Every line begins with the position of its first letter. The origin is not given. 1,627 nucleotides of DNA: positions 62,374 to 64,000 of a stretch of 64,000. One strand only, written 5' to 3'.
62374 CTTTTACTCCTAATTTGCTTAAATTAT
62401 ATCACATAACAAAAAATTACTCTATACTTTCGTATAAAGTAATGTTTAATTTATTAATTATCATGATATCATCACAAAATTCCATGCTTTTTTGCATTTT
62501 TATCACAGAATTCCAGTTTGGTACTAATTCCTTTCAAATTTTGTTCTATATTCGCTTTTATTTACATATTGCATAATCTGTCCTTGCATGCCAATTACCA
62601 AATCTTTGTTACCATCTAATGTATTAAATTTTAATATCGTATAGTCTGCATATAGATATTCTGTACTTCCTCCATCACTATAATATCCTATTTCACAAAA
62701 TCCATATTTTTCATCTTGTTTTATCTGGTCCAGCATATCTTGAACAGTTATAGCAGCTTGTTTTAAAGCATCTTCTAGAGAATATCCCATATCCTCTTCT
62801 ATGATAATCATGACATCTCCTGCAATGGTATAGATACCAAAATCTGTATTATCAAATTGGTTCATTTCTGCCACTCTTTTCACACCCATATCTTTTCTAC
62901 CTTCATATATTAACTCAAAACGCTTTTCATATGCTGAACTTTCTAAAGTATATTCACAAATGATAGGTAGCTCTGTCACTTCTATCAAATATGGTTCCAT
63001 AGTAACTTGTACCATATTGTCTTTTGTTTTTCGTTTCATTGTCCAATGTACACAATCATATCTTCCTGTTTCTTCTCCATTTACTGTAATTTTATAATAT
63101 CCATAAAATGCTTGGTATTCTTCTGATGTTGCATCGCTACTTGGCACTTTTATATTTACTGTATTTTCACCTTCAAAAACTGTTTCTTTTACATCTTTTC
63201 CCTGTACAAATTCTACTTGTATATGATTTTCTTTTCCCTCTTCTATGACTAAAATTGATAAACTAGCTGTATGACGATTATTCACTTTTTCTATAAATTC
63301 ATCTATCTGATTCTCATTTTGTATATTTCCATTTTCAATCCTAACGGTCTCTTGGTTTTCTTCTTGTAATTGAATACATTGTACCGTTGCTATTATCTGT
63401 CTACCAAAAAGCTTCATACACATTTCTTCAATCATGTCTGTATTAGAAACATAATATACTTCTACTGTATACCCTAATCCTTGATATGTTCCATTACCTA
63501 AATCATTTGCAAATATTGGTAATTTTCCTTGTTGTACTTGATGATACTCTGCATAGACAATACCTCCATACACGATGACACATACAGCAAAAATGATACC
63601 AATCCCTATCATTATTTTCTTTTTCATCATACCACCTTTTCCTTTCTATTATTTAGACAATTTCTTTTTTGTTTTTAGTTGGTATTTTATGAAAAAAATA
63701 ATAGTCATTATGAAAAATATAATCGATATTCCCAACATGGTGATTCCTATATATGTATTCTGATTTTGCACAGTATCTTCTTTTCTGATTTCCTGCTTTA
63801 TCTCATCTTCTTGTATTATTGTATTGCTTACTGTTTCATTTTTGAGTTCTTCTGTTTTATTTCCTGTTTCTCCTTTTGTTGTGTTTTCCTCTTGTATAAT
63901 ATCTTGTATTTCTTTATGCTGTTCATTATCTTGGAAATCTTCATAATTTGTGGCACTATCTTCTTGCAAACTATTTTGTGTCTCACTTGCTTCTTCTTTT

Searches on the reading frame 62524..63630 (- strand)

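Call 20: search_protein_families(library=pfam, proteins=[window:62524-63630:-])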
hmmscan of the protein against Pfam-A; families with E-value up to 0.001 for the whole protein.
window:62524-63630:- (368 aa): 1 family
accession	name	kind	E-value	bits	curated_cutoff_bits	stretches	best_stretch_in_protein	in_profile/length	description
PF05961.16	Chordopox_A13L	-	0.00083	20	24.1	0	7-33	1-27/69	Chordopoxvirus A13L protein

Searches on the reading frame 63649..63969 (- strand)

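Call 20: search_protein_families(library=pfam, proteins=[window:63649-63969:-])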
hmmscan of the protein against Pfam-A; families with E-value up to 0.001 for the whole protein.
window:63649-63969:- (106 aa): 2 families
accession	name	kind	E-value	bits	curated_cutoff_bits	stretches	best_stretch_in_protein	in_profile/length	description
PF02009.21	RIFIN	-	0.00025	21.5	32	1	12-103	224-318/327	Rifin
PF05745.16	CRPA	-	0.00046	20.7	23.6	1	18-99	9-91/150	Chlamydia 15 kDa cysteine-rich outer membrane protein (CRPA)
